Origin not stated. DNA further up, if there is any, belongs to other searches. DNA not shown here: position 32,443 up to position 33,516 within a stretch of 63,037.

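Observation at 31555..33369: ABC-ATPase/GNAT fusion behind an AT-rich promoter with a perfect palindromic operator, divergent from lexA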

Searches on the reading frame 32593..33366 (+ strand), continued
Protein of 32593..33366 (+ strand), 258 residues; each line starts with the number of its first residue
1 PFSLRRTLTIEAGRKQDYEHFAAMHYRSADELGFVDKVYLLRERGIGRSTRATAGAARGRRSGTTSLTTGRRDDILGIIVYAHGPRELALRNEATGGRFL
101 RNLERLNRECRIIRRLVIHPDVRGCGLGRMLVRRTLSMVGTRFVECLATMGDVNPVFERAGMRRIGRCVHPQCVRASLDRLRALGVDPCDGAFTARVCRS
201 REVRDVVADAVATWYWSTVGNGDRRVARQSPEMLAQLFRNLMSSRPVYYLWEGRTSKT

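Call 75: find_encoding_contigs(protein=P0307, flank=7000, max_places=2)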
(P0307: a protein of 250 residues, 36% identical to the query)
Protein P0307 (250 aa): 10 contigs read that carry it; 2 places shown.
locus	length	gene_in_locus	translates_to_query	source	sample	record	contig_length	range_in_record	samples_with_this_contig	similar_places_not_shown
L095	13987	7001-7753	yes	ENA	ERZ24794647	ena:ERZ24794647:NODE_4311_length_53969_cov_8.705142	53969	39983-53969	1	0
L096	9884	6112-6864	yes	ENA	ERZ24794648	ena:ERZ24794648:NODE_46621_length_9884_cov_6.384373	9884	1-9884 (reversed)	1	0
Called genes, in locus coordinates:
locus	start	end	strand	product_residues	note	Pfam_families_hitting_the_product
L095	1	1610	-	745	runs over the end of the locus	PF22842:Pel9A-like_beta_helix, PF07602:DUF1565 (faint), PF21231:GH141_M (weak), PF05048:NosD, PF13229:Beta_helix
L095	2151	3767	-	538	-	-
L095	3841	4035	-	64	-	-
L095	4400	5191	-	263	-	PF01381:HTH_3, PF12844:HTH_19 (weak), PF13413:HTH_25 (weak), PF13560:HTH_31, PF00717:Peptidase_S24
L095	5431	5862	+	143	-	PF08281:Sigma70_r4_2 (weak)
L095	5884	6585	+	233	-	PF00005:ABC_tran (weak), PF02463:SMC_N (faint)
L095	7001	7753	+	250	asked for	-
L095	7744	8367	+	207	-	PF02195:ParB_N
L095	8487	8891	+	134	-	-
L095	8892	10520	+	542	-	PF17289:Terminase_6C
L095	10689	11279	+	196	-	-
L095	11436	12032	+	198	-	-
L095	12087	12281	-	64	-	-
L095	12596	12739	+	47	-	-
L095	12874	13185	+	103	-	PF01541:GIY-YIG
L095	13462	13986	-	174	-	?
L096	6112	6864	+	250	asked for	-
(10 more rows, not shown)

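Call 76: search_dna_similar(query=P0295, collection=phages, mode=protein, max_evalue=0.001, max_rows=25)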
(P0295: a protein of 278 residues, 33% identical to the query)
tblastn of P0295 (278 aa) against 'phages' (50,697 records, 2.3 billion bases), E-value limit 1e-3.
Records with a match: 28; places in all: 28; records where one place covers at least 80% of the query: 13.
Best place of each record, by identity: <60% 28.
By first word of the organism name: Rhizobium 10; Pseudomonas 6; Klebsiella 6; Escherichia 4; Salmonella 2.
By host as written in the record: Pseudomonas syringae pv. actinidiae 3; Rhizobium etli CFN42 2; - 2; Pseudomonas syringae pv. avii 2; Salmonella enterica subsp. enterica serovar Typhimurium strain LT2 2; Rhizobium etli Y2_11 1; Rhizobium etli Y2_17 1; Rhizobium phaseoli N1_10 1; and 14 more.
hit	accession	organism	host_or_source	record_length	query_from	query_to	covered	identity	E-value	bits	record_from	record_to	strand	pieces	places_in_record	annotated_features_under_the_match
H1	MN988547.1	Rhizobium phage RHph_Y2_11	Rhizobium etli Y2_11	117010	8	248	87%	22.4%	3e-5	51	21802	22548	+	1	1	putative ABC transporter ATP-binding protein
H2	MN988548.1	Rhizobium phage RHph_Y2_17_1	Rhizobium etli Y2_17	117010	8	248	87%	22.4%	3e-5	51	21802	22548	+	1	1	putative ABC transporter ATP-binding protein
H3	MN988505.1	Rhizobium phage RHph_N1_10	Rhizobium phaseoli N1_10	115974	8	248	87%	22.4%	9e-5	49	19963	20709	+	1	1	putative ABC transporter ATP-binding protein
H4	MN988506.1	Rhizobium phage RHph_N1_15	Rhizobium phaseoli N1_15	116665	8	248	87%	22.4%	1e-4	49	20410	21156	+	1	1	putative ABC transporter ATP-binding protein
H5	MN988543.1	Rhizobium phage RHph_N2_6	Rhizobium phaseoli N2_6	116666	8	248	87%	22.4%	1e-4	49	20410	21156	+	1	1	putative ABC transporter ATP-binding protein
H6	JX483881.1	Rhizobium phage RHEph10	Rhizobium etli CFN42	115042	8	248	87%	22.1%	2e-4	49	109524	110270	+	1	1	hypothetical protein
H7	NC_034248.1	Rhizobium phage RHEph10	Rhizobium etli CFN42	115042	8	248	87%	22.1%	2e-4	49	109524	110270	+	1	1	ABC transporter ATP-binding subunit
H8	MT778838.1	Rhizobium phage V1VFA-S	-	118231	8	201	70%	26.0%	5e-9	62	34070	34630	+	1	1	hypothetical protein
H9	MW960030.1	Rhizobium phage RHph_X66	R. phaseoli sv. phaseoli INC 2-5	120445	8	201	70%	26.0%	9e-9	62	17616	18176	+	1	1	putative ABC transporter ATP-binding protein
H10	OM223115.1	Pseudomonas phage hairong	Pseudomonas syringae pv. actinidiae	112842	8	248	87%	20.9%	8e-7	56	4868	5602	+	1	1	hypothetical protein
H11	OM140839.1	Pseudomonas phage ZY21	Pseudomonas syringae pv. actinidiae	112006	8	248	87%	20.9%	6e-6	53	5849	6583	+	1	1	hypothetical protein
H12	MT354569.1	Pseudomonas phage phiK7B1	Pseudomonas syringae pv. actinidiae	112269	8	248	87%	20.9%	6e-6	53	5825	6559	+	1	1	hypothetical protein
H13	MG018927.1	Pseudomonas phage nickie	Pseudomonas syringae pv. avii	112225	8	248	87%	20.5%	1e-5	52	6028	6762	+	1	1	hypothetical protein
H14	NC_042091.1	Pseudomonas phage nickie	Pseudomonas syringae pv. avii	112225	8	248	87%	20.5%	1e-5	52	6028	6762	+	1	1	ABC transporter ATP-binding subunit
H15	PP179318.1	Pseudomonas phage Nican01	Pseudomonas syringae CC0094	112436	8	248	87%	20.5%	4e-5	50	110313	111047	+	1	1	putative ABC transporter ATP-binding protein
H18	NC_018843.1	Salmonella phage SSU5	Salmonella enterica subsp. enterica ...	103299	11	154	52%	27.8%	3e-7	57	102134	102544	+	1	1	ABC transporter ATP-binding subunit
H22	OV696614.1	Escherichia phage Cyrano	-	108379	11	154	52%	27.8%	4e-7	57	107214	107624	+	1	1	MK0520 protein, ABC-type ATPase fused to a predicted ...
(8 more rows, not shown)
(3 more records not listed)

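Call 77: search_dna_similar(query=window:32593-33366:+, collection=phages, mode=protein, max_evalue=0.001, max_rows=25)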
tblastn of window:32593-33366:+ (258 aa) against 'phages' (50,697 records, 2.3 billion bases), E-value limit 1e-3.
No match.

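Call 78: get_annotated_region(hit=H22, flank=5000)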
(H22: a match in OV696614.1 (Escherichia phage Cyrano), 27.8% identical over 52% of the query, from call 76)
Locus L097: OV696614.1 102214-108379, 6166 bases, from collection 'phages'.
description: Escherichia phage Cyrano genome assembly, segment: complete_genome.
organism: Escherichia phage Cyrano (NCBI taxid 2904711)
taxonomy: Viruses; Duplodnaviria; Heunggongvirae; Uroviricota; Caudoviricetes
host: -; source: -; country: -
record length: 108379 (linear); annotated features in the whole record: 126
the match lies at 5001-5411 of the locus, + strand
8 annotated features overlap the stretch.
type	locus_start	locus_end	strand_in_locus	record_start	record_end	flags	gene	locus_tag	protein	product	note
CDS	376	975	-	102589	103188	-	-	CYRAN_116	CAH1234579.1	Hypothetical protein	-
CDS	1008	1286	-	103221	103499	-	-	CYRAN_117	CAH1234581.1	Hypothetical protein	-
CDS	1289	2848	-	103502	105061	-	-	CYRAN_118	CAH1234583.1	UvsW helicase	-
CDS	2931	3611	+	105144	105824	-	-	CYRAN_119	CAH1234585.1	ParB protein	-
CDS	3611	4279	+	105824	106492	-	-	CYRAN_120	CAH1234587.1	ParB-like nuclease domain containing protein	-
CDS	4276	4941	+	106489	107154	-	-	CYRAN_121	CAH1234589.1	ABC Transporter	-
CDS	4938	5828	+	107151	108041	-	-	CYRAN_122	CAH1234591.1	MK0520 protein, ABC-type ATPase fused to a predicted acetyltransferase domain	-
CDS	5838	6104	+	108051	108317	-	-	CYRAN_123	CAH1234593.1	DNA binding domain containing protein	-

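Call 79: get_annotated_region(hit=H14, flank=6000)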
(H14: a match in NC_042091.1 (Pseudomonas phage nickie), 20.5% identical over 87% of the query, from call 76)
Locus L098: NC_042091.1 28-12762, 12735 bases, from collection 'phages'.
description: Pseudomonas phage nickie, complete genome.
organism: Pseudomonas phage nickie (NCBI taxid 2048977)
taxonomy: Viruses; Duplodnaviria; Heunggongvirae; Uroviricota; Caudoviricetes; Nickievirus; Nickievirus nickie
host: Pseudomonas syringae pv. avii; source: wastewater; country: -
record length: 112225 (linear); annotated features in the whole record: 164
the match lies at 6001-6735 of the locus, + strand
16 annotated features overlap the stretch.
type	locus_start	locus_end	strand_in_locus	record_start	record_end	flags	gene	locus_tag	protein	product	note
CDS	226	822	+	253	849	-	-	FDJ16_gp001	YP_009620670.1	hypothetical protein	-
tRNA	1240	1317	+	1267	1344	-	-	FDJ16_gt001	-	tRNA-Met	-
tRNA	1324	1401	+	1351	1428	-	-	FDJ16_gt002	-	tRNA-Asn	-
CDS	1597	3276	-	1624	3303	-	-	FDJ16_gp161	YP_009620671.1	ATP-dependent RNA helicase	-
CDS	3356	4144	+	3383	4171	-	-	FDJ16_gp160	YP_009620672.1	ParB-like partition protein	-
CDS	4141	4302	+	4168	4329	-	-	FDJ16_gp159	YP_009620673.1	hypothetical protein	-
CDS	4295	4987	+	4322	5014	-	-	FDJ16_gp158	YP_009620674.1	DNA methyltransferase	-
CDS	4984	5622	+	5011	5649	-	-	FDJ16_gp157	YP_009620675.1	ABC transporter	-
CDS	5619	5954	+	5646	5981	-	-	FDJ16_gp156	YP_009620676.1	hypothetical protein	-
CDS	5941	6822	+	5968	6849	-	-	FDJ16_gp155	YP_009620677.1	ABC transporter ATP-binding subunit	-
CDS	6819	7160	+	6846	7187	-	-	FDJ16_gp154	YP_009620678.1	hypothetical protein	-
CDS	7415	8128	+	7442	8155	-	-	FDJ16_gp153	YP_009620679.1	DNA binding domain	-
CDS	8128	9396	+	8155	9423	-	-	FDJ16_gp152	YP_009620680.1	terminase large subunit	-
CDS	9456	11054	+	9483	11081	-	-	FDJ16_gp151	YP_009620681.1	portal protein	-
CDS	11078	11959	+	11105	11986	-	-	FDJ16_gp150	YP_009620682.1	hypothetical protein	-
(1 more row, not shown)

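Call 90: get_annotated_region(hit=H18, flank=5000)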
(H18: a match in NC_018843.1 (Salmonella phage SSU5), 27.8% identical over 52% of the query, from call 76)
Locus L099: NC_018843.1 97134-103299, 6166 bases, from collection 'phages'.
description: Salmonella phage SSU5, complete genome.
organism: Salmonella phage SSU5 (NCBI taxid 1177632)
taxonomy: Viruses; Duplodnaviria; Heunggongvirae; Uroviricota; Caudoviricetes
host: Salmonella enterica subsp. enterica serovar Typhimurium strain LT2; source: -; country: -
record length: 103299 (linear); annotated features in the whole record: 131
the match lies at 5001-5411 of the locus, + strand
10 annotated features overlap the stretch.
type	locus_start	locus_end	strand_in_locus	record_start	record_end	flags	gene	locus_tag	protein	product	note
CDS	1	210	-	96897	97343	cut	-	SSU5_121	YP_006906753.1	transcriptional repressor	-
CDS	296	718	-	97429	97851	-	-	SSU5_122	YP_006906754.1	lipoprotein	-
CDS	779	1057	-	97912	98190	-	-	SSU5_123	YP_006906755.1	hypothetical protein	-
CDS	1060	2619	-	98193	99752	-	-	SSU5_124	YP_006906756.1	DEAD/DEAH box helicase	-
CDS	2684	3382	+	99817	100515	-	-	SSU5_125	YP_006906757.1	ParB-like partition protein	-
CDS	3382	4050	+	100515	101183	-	-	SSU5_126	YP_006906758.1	ParB-like partition protein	-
CDS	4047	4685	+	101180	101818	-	-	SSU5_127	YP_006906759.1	ABC transporter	-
CDS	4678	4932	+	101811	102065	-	-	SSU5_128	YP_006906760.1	hypothetical protein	-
CDS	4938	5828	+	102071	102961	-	-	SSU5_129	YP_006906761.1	ABC transporter ATP-binding subunit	-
CDS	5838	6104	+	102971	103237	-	-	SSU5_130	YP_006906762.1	hypothetical protein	-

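Call 95: fold_search(model_id=the predicted structure, library=viral)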
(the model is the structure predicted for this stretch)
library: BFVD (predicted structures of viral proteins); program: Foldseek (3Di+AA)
matches with E <= 10: 475; with E <= 0.001: 25
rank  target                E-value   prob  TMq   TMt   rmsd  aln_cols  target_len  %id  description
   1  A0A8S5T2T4            7.5e-06  1.00  0.44  0.22   8.5       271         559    8  Endonuclease-like protein [Myoviridae sp. ctqfO1]
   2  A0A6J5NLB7            1.1e-05  1.00  0.41  0.54   3.6       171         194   20  NAT_SF domain containing protein [uncultured Caudovirales phage]
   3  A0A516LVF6            1.8e-05  1.00  0.40  0.58   3.9       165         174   14  (no name in the UniProt tables at hand)
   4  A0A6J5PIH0            4.0e-05  1.00  0.42  0.52   8.4       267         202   12  NAT_SF domain containing protein [uncultured Caudovirales phage]
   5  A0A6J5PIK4            6.4e-05  1.00  0.40  0.53   9.1       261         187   11  Uncharacterized protein [uncultured Caudovirales phage]
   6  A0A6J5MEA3            8.6e-05  1.00  0.42  0.55   5.5       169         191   11  Uncharacterized protein [uncultured Caudovirales phage]
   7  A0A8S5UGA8            1.3e-04  1.00  0.27  0.32  10.5       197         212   15  Acetyltransferase [Myoviridae sp. ctshb19]
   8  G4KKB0                1.6e-04  1.00  0.40  0.20   9.1       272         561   10  (no name in the UniProt tables at hand)
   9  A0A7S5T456            1.8e-04  1.00  0.33  0.53   5.4       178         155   13  (no name in the UniProt tables at hand)
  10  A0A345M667            2.2e-04  1.00  0.42  0.60   2.9       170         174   12  (no name in the UniProt tables at hand)
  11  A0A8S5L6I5            2.3e-04  1.00  0.41  0.16   7.9       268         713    8  Endonuclease-like protein [Myoviridae sp. ctA4D8]
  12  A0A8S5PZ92            2.6e-04  1.00  0.42  0.50   7.9       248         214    8  Aspartate 1-decarboxylase [Siphoviridae sp. ctG0D7]
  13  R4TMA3                2.6e-04  1.00  0.41  0.39   6.1       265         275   12  Uncharacterized protein [Haloarcula hispanica tailed virus 1]
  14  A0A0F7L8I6            3.3e-04  1.00  0.44  0.66   8.2       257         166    8  Uncharacterized protein [uncultured marine virus]
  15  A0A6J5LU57            3.5e-04  1.00  0.38  0.12   3.8       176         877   11  ART-PolyVal-like domain-containing protein [uncultured Caudovirales phage]
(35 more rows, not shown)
